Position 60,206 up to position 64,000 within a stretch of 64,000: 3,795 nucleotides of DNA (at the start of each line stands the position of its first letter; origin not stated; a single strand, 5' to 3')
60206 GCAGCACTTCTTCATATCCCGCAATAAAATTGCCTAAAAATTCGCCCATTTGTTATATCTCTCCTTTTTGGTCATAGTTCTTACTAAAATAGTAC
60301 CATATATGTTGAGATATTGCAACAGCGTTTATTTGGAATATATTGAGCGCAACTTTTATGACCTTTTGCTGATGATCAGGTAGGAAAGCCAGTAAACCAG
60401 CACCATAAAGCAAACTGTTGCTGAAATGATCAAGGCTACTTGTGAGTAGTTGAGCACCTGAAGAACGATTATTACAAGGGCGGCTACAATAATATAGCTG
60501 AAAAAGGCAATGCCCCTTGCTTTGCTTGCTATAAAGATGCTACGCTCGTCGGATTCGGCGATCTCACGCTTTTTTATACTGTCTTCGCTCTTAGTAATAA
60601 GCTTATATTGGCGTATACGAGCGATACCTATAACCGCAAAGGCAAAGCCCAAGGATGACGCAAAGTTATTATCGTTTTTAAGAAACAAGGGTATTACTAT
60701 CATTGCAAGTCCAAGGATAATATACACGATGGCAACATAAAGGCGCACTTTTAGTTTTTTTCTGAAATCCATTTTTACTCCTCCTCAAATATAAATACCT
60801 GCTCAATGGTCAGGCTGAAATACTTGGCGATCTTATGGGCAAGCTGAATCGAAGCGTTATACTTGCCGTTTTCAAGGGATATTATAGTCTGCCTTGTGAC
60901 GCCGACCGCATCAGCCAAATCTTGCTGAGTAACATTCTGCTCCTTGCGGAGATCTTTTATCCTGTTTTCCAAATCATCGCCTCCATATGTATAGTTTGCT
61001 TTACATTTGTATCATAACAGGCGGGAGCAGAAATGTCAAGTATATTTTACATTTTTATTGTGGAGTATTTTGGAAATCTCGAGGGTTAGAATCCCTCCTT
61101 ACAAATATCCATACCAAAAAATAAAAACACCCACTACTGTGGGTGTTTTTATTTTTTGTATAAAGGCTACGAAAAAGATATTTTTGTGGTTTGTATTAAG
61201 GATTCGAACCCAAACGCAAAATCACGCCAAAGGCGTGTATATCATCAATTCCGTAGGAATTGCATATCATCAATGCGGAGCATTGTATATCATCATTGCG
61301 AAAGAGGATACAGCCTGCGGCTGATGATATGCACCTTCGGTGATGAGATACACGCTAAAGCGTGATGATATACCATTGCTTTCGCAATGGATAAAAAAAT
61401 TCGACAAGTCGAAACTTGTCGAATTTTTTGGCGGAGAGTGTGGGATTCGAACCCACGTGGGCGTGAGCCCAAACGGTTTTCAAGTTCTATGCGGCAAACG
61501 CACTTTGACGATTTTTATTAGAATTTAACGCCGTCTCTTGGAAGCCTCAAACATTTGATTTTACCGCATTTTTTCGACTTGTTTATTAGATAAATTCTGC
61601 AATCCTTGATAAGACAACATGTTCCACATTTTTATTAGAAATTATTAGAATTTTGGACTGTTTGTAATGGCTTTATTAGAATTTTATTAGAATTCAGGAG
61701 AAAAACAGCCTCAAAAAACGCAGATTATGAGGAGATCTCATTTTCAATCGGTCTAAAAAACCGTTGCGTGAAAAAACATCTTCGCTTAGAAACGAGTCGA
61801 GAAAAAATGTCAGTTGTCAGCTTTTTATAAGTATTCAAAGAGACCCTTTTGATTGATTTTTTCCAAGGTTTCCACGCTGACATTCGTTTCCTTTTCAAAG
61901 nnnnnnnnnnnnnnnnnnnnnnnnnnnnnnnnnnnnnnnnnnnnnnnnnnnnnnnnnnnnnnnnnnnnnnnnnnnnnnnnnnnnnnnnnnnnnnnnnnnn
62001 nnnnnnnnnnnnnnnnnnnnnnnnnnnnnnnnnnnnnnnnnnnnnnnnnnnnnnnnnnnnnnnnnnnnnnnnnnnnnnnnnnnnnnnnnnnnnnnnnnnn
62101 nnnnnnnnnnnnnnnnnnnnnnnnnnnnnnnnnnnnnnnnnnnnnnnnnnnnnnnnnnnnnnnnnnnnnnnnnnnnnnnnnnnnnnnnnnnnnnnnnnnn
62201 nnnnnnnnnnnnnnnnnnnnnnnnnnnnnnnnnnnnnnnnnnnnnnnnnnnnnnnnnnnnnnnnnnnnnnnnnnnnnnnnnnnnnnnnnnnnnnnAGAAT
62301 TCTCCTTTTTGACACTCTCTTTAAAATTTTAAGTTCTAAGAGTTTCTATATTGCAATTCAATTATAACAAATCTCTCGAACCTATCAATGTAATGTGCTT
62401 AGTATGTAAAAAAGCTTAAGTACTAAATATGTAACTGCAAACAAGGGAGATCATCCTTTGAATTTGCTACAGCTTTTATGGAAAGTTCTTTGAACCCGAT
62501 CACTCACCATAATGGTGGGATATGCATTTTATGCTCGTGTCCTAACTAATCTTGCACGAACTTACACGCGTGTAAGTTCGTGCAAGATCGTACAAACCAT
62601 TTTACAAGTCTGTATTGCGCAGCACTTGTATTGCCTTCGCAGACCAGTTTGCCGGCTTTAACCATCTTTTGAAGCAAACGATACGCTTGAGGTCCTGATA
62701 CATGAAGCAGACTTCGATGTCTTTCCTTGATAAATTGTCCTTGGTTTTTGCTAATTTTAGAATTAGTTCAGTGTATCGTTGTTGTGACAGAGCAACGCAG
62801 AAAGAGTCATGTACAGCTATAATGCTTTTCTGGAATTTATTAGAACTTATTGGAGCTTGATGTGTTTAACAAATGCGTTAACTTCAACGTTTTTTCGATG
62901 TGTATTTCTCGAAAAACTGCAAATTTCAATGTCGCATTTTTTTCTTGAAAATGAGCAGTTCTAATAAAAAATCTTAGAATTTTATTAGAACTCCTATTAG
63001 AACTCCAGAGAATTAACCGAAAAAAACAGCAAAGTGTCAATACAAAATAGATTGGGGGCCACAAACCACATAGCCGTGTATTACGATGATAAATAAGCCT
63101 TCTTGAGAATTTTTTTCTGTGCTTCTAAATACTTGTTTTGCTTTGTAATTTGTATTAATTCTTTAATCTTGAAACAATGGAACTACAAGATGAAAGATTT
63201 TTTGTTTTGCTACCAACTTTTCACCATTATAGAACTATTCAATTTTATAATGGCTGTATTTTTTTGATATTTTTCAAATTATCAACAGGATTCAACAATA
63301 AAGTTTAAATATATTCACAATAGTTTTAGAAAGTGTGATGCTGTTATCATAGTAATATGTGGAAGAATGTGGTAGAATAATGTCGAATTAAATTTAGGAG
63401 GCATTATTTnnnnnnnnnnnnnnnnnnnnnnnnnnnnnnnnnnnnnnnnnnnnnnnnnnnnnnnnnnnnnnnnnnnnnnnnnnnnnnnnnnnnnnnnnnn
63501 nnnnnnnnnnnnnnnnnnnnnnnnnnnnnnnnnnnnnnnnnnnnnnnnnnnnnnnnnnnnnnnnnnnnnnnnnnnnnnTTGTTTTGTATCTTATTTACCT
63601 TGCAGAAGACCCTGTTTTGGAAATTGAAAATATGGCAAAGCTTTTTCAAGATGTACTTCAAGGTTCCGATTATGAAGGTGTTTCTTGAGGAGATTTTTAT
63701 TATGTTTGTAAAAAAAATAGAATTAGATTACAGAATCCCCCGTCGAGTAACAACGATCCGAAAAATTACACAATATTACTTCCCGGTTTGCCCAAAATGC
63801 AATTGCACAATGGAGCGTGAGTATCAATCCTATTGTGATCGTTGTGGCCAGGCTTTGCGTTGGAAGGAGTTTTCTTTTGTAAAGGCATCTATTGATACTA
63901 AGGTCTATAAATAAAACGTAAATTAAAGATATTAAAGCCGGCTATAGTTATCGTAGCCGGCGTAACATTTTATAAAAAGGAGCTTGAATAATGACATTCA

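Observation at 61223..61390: Ornate 168-bp element: seven sequence-variable mini-hairpins alternating with six conserved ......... boxes (3 forward, 3 inverted)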

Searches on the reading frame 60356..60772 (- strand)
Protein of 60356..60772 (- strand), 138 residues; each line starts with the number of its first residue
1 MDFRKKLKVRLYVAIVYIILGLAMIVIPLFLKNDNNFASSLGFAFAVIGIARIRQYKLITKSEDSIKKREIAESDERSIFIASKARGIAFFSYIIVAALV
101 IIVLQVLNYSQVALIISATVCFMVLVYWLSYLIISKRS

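Call 12: search_protein_families(library=pfam, proteins=[window:60356-60772:-], max_evalue=0.01)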
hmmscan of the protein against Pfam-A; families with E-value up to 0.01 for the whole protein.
window:60356-60772:- (138 aa): 1 family
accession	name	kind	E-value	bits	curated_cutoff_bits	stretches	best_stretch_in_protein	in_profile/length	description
PF20040.4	DUF6442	-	0.00085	20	25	1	67-135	8-75/102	Family of unknown function (DUF6442)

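Call 72: find_encoding_contigs(protein=window:60356-60772:-, flank=6000, max_places=8)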
Protein window:60356-60772:- (138 aa): 19 contigs read that carry it; 8 places shown.
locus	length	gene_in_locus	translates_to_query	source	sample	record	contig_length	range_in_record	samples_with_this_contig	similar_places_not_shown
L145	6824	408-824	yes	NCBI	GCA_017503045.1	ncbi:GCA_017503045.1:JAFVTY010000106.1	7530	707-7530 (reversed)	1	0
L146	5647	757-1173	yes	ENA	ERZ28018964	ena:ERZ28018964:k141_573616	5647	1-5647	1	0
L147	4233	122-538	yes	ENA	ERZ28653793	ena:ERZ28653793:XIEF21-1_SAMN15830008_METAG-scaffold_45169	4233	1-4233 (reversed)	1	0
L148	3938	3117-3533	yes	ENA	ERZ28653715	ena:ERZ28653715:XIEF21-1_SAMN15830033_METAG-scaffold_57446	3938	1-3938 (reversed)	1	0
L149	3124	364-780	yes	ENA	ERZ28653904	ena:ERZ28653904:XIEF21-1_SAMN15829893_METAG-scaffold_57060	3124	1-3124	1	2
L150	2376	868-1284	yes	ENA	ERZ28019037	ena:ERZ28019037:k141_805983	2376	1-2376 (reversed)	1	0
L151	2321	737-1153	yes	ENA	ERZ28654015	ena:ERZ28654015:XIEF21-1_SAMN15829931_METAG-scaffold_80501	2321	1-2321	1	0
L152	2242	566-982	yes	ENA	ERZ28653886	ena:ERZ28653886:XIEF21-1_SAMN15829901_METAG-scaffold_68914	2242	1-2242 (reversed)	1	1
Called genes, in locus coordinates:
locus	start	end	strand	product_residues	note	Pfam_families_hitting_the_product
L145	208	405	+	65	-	PF12844:HTH_19, PF13560:HTH_31, PF01381:HTH_3, PF13443:HTH_26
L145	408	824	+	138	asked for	PF09946:DUF2178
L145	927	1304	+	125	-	PF07784:DUF1622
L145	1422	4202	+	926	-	PF00149:Metallophos (weak), PF01336:tRNA_anti-codon (faint), PF23835:DUF7205 (faint)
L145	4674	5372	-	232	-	-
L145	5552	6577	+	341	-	PF06723:MreB_Mbl, PF00022:Actin (weak), PF00012:HSP70, PF14450:FtsA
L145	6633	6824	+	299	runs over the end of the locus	?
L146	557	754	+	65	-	PF12844:HTH_19, PF13560:HTH_31, PF01381:HTH_3, PF13443:HTH_26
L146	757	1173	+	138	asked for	PF09946:DUF2178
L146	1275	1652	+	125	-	PF07784:DUF1622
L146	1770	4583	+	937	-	PF00149:Metallophos (faint), PF01336:tRNA_anti-codon (faint), PF23835:DUF7205 (faint)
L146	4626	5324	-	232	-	-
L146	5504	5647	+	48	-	?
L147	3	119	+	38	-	?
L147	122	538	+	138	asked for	PF09946:DUF2178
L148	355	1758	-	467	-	PF00324:AA_permease, PF13520:AA_permease_2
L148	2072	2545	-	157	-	-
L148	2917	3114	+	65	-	PF12844:HTH_19, PF13560:HTH_31, PF01381:HTH_3, PF13443:HTH_26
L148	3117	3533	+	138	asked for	PF09946:DUF2178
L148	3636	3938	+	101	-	?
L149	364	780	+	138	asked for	PF09946:DUF2178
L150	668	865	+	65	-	PF12844:HTH_19, PF13560:HTH_31, PF01381:HTH_3, PF13443:HTH_26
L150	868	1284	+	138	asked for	PF09946:DUF2178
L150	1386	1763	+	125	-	PF07784:DUF1622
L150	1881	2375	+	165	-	?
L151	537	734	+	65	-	PF12844:HTH_19, PF13560:HTH_31, PF01381:HTH_3, PF13443:HTH_26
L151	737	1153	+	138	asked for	PF09946:DUF2178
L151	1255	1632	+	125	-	PF07784:DUF1622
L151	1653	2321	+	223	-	?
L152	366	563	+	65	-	PF12844:HTH_19, PF13560:HTH_31, PF01381:HTH_3, PF13443:HTH_26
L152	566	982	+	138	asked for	PF09946:DUF2178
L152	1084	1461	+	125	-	PF07784:DUF1622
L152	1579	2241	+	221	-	?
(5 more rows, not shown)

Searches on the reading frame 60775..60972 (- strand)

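Call 12: search_protein_families(library=pfam, proteins=[window:60775-60972:-], max_evalue=0.01)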
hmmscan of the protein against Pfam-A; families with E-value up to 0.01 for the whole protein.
window:60775-60972:- (65 aa): 10 families
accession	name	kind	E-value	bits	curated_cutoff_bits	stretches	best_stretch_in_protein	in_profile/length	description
PF01381.28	HTH_3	-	1.9e-16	60.2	23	1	5-57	1-53/55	Helix-turn-helix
PF12844.13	HTH_19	-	6.9e-10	39.1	30.2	1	3-55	2-54/64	Helix-turn-helix domain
PF13443.12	HTH_26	-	1.7e-09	38.3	22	1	4-64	1-62/63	Cro/C1-type HTH DNA-binding domain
PF13560.12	HTH_31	-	1.7e-07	31.8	27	1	4-55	5-57/64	Helix-turn-helix domain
PF00325.26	Crp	-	4.5e-05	23.5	21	0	14-30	3-19/32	Bacterial regulatory proteins, crp family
PF13545.12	HTH_Crp_2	-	0.00022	21.6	27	1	12-31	21-40/70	Crp-like helix-turn-helix domain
PF08279.18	HTH_11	-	0.00056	20.2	25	1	8-31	9-33/55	HTH domain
PF13413.12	HTH_25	-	0.0012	19.1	24.6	1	6-40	3-37/62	Helix-turn-helix domain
PF04545.22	Sigma70_r4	-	0.0028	17.6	24.1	1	8-34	15-41/50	Sigma-70, region 4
PF13412.12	HTH_24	-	0.0056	16.7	21.9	1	8-30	12-34/48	Winged helix-turn-helix DNA-binding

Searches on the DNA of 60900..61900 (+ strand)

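Call 5: search_rna_families(source=window, start=60900, end=61900, threshold=evalue, max_evalue=10, show_alignments=3)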
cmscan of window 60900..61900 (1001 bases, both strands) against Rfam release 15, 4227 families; matches with E-value up to 10: 59.
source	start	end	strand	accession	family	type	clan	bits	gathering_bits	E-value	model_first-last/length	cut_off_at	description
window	61432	61481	+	RF04351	Plastid-psbl-rps4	Cis-reg;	-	31.8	68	0.00015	1-53/53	no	Plastid-psbl-rps4 3UTR RNA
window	61032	61154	+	RF01859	Phe_leader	Cis-reg; leader;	-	31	55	0.0055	1-125/125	no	Phenylalanine leader peptide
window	61056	61152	+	RF00512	Leu_leader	Cis-reg; leader;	-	28.7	50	0.0012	1-148/148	no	Leucine operon leader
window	61037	61162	+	RF01774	rpsL_ricks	Cis-reg; leader;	-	28.1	60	0.75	1-131/131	no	Rickettsia rpsL leader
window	61119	61191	-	RF01859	Phe_leader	Cis-reg; leader;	-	27.6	55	0.031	1-125/125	no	Phenylalanine leader peptide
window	61047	61214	+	RF02414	rli60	Gene; sRNA;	-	27.6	60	0.26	1-191/191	no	Listeria sRNA rli60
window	61115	61158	-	RF04176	mir-3149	Gene; miRNA;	-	27.5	100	0.0094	1-83/83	no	mir-3149 microRNA precursor family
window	61105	61164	-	RF02445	SpR14_sRNA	Gene; sRNA;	-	24.9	50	0.65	1-80/80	no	Streptococcus sRNA SpR14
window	61107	61164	-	RF04136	MIR1862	Gene; miRNA;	-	24.2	84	0.041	1-90/90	no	MIR1862 microRNA precursor family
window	61119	61184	-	RF01459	rliE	Gene; sRNA;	-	24.2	90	0.17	114-182/222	no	Listeria sRNA rliE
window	61116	61157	+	RF03940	MIR9563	Gene; miRNA;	-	24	90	0.067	1-127/127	no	MIR9563 microRNA precursor family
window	61116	61157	-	RF03940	MIR9563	Gene; miRNA;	-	23.9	90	0.07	1-127/127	no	MIR9563 microRNA precursor family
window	61118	61182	-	RF02064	STnc370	Gene; sRNA;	-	23.5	54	2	1-71/71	no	Enterobacterial sRNA STnc370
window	61109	61162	-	RF04174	MIR4208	Gene; miRNA;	-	23.4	140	0.61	1-191/191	no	MIR4208 microRNA precursor family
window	61050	61154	+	RF02435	SpF41_sRNA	Gene; sRNA;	-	22.8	52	0.61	1-105/105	no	Streptococcus sRNA SpF41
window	61281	61354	+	RF01706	Gut-1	Gene; sRNA;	-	20.8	50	0.26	1-77/77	no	Gut-1 RNA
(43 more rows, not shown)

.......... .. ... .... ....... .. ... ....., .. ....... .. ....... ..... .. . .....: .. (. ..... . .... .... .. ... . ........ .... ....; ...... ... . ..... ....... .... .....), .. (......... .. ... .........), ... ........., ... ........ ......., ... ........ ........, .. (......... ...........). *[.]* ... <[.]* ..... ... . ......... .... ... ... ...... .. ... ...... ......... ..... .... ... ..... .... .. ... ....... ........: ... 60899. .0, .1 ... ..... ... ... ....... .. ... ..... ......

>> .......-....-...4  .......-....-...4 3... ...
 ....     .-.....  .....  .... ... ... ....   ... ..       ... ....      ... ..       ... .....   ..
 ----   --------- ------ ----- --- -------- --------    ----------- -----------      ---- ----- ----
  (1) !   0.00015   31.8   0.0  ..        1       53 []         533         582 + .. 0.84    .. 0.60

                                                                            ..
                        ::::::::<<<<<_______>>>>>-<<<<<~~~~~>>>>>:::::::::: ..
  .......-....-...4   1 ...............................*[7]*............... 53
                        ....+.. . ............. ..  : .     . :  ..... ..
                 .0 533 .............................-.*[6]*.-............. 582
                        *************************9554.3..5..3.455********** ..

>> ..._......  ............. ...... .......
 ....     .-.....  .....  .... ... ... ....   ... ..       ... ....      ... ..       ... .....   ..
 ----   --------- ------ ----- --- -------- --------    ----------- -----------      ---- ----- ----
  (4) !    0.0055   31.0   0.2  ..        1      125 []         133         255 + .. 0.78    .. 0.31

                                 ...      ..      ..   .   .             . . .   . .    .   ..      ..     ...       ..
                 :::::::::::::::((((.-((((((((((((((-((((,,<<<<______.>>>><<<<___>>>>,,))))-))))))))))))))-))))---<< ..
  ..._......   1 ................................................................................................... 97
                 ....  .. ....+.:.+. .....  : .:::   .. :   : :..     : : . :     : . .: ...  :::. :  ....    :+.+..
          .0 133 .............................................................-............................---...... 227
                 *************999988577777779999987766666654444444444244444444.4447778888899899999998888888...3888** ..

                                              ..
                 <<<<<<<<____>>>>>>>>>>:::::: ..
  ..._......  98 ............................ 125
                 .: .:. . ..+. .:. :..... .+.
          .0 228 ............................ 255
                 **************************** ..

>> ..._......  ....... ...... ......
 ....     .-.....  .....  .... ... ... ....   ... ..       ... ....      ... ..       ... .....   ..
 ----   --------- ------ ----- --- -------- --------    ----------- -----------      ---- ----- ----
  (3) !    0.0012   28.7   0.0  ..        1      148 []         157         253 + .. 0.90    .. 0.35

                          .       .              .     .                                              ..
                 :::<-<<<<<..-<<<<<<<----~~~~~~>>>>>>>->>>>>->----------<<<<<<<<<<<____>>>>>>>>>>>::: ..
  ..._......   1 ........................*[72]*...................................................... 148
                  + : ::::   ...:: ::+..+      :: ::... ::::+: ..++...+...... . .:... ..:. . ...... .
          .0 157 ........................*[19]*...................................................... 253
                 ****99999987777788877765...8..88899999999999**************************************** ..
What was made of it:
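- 61429..61486 (-): 3' fragment of a tRNA-Ser gene, from the CCA end inward. It is the tRNA end that the module abuts. It was truncated by a later insertion to its right. T-arm and acceptor match in cmscan alignments (call 5).
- On Gut-1 RNA motif (RF01706): The window at 61281-61354 (+) scores 20.8 bits, E = 0.26 (call 5).
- Closest known: Gut-1 RNA motif. Different: The window copy scores 20.8 bits against a gathering score of 50 (call 5).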

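Call 61: search_dna_similar(query=window:61180-61435:+, collection=plasmids, mode=distant, max_evalue=0.001)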
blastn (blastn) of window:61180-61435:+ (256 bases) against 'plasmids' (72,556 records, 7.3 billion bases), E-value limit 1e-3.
No match.

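Call 62: search_dna_similar(query=window:61180-61435:+, collection=phages, mode=distant, max_evalue=0.001)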
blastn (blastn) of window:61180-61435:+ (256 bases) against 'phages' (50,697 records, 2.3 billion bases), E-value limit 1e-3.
No match.
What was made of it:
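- No match was found in the plasmid or phage collections (calls 61 and 62).
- Tried and rejected: BLAST of the block against PLSDB plasmids and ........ phages gave no match (calls 61 and 62).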

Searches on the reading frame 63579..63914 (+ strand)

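Call 12: search_protein_families(library=pfam, proteins=[window:63579-63914:+], max_evalue=0.01)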
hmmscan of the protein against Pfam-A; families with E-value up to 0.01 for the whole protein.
window:63579-63914:+ (111 aa): 1 family
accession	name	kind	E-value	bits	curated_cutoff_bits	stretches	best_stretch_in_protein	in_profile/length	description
PF18912.6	DZR_2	-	0.0063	16.8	27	1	68-94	21-47/56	Double zinc ribbon domain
